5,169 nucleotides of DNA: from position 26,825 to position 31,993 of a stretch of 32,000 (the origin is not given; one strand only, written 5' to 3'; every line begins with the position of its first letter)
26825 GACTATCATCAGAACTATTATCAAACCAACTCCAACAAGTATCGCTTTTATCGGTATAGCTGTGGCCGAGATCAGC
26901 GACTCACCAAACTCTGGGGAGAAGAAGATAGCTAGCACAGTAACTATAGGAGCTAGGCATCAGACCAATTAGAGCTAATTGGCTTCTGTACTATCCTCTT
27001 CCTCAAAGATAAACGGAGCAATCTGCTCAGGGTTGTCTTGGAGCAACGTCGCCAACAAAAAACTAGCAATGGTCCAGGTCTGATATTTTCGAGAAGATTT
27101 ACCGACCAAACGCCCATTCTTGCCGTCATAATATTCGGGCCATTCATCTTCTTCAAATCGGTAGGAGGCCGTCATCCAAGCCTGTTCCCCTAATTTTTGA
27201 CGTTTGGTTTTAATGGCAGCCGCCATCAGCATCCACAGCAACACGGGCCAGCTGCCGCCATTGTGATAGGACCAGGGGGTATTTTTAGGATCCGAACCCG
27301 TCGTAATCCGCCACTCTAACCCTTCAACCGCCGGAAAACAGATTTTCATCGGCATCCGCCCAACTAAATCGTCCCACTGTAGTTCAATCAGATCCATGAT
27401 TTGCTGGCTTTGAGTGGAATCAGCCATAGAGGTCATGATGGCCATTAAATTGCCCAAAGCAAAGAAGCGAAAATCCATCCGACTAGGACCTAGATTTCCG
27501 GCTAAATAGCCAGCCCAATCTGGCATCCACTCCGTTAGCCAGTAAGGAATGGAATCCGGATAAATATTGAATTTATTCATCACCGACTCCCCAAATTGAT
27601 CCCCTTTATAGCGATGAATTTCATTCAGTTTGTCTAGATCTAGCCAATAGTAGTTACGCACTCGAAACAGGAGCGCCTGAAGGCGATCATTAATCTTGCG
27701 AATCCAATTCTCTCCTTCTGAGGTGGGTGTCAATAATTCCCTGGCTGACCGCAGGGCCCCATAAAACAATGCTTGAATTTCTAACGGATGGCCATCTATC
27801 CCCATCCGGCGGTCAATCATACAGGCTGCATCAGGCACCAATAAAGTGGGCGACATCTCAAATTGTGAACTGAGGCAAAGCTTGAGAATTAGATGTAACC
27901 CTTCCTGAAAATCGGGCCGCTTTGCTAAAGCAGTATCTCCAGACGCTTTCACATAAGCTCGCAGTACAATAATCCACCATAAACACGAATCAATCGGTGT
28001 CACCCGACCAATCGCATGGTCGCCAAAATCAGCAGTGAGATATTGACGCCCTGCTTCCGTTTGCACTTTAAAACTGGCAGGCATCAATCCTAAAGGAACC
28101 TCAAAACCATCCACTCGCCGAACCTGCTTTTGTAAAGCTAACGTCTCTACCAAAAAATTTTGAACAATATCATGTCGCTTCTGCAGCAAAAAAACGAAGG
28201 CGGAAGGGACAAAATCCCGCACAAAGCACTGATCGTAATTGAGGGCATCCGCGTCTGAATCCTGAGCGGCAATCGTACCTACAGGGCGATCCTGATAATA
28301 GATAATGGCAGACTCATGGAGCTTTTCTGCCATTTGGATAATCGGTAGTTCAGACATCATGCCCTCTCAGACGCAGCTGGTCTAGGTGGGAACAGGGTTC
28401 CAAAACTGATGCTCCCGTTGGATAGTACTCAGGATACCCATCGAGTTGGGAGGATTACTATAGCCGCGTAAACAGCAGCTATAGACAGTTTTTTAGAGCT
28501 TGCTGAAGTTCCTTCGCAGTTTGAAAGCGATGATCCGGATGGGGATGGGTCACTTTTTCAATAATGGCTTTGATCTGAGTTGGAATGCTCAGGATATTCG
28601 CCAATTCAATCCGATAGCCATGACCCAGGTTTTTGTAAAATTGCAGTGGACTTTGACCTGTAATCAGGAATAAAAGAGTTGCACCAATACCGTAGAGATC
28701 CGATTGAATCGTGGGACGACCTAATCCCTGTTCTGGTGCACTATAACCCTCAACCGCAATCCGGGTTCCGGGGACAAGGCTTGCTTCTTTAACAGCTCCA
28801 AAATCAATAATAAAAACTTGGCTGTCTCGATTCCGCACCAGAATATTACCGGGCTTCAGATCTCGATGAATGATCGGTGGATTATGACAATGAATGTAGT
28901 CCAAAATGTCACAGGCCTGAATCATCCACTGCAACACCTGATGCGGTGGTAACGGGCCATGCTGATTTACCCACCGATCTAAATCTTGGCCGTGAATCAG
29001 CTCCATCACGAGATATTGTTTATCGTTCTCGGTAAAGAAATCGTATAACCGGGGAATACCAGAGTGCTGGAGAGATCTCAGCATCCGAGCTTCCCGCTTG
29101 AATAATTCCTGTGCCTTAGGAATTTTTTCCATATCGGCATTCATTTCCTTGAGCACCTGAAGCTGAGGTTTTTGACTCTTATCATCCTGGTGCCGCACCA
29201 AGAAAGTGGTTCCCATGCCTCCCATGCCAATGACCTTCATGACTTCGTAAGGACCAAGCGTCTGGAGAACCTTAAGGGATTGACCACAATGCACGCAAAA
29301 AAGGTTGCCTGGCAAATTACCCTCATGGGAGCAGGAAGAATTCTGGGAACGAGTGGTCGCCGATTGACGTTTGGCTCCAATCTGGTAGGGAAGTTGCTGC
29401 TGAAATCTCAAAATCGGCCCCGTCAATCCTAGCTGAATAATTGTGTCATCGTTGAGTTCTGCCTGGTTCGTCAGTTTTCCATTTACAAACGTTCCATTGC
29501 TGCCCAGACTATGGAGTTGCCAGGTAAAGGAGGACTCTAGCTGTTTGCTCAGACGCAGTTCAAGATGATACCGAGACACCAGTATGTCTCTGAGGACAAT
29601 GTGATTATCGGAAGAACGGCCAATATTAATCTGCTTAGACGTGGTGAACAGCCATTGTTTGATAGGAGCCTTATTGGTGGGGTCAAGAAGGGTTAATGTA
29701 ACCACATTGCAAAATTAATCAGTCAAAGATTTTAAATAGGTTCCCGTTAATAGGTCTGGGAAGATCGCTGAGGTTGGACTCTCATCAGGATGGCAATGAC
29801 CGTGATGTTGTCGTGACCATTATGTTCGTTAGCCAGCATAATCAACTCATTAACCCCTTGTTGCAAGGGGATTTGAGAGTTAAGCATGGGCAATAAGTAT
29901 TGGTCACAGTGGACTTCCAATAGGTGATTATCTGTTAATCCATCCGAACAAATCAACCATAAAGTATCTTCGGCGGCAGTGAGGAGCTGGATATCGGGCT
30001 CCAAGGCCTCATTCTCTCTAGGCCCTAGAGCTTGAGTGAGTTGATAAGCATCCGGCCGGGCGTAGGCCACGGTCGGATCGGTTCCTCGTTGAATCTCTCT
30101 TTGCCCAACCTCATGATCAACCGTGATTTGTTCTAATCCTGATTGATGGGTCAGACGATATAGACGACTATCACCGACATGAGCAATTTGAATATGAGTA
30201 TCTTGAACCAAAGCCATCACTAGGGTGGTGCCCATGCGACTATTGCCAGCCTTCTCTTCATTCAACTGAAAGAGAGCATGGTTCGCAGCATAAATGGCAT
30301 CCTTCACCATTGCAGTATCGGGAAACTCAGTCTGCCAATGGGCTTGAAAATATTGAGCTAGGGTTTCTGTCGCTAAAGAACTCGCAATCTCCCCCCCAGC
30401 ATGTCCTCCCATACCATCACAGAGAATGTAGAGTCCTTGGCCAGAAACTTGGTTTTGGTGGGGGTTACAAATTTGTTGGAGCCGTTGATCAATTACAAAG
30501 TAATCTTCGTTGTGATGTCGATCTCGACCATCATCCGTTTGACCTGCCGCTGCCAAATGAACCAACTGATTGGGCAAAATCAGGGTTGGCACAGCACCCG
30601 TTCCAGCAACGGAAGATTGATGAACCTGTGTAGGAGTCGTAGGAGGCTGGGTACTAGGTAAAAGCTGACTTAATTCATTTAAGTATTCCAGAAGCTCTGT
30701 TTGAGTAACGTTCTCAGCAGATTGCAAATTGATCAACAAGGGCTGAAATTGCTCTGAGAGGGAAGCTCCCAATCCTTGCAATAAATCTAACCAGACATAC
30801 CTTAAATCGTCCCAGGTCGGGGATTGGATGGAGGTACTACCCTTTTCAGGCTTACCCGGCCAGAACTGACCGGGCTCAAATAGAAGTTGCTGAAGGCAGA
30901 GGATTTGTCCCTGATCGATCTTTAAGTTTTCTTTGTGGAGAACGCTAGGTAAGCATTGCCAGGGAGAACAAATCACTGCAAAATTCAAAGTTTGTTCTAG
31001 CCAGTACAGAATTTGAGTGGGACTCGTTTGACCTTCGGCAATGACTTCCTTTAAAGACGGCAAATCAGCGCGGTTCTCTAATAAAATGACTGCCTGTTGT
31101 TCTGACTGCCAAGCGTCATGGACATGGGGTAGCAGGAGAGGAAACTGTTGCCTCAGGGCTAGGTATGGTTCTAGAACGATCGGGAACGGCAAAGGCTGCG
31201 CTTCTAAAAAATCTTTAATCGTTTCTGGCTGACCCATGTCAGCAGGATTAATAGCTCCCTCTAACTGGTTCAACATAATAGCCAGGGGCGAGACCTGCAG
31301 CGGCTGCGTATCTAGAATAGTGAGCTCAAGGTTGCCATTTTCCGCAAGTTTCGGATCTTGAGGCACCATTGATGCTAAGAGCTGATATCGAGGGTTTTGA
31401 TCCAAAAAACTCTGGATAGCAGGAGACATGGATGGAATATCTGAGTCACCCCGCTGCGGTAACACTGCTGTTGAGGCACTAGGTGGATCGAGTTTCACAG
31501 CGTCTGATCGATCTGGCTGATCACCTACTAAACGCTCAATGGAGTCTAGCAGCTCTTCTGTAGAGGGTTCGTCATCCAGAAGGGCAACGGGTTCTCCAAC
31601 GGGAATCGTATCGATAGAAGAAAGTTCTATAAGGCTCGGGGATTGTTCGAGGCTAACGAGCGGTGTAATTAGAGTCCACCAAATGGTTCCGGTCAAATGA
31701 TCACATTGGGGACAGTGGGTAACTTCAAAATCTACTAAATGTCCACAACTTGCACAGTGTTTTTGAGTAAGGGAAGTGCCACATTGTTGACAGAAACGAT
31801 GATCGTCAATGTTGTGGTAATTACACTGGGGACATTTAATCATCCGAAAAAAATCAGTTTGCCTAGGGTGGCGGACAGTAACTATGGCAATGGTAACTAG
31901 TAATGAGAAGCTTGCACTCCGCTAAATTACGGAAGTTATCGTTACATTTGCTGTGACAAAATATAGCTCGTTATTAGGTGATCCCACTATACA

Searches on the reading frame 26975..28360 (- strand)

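Call 60: search_protein_families(library=pfam, proteins=[window:26975-28360:-], max_evalue=0.001)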
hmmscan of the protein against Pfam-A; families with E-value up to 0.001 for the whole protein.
window:26975-28360:- (461 aa): 2 families
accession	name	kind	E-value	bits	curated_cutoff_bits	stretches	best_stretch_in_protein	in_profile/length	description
PF12899.13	Glyco_hydro_100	-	2.1e-218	725.7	23.6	1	11-444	1-435/435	Alkaline and neutral invertase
PF06202.20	GDE_C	-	2.9e-07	30.2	21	1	123-432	80-363/367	Amylo-alpha-1,6-glucosidase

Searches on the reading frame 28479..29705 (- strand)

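Call 60: search_protein_families(library=pfam, proteins=[window:28479-29705:-], max_evalue=0.001)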
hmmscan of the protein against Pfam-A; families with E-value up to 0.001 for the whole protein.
window:28479-29705:- (408 aa): 8 families
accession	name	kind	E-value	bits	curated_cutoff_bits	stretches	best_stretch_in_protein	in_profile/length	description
PF00069.31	Pkinase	-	1.2e-37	130.2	31.7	1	153-400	1-258/263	Protein kinase domain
PF07714.23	PK_Tyr_Ser-Thr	-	3.7e-23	82.6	23.1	1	155-395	3-250/258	Protein tyrosine and serine/threonine kinase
PF00498.31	FHA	-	5e-15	56.1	20.7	1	27-93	2-67/67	FHA domain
PF01636.29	APH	-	2.8e-08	34.2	23.2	0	278-303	170-195/239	Phosphotransferase enzyme family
PF16697.10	Yop-YscD_cpl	-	4.5e-08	33.7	33.2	1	23-96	16-87/94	Inner membrane component of T3SS, cytoplasmic domain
PF03109.22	ABC1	-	6.9e-08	32.4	22.9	1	204-308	119-217/244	ABC1 atypical kinase-like domain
PF01163.29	RIO1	-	0.00013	22.1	22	1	198-303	51-149/187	RIO domain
PF06293.20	Kdo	-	0.00026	21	21.3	1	198-302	54-166/207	Lipopolysaccharide kinase (Kdo/WaaP) family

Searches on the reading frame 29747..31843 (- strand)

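Call 60: search_protein_families(library=pfam, proteins=[window:29747-31843:-], max_evalue=0.001)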
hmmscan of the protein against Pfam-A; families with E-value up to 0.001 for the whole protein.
window:29747-31843:- (698 aa): 5 families
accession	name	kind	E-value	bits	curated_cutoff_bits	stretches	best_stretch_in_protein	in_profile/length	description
PF13672.11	PP2C_2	-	1.4e-10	41.6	24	1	466-638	22-176/209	Protein phosphatase 2C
PF12773.13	DZR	-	1.1e-09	38.7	27.3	1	4-47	1-44/45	Double zinc ribbon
PF00481.26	PP2C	-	1.6e-08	35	20.3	1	458-581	20-144/255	Protein phosphatase 2C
PF13240.11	Zn_Ribbon_1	-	1.4e-05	25.1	25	1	3-25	1-23/23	zinc-ribbon domain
PF13248.11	Zn_ribbon_3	-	5e-05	23.1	27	0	29-48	4-23/26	zinc-ribbon domain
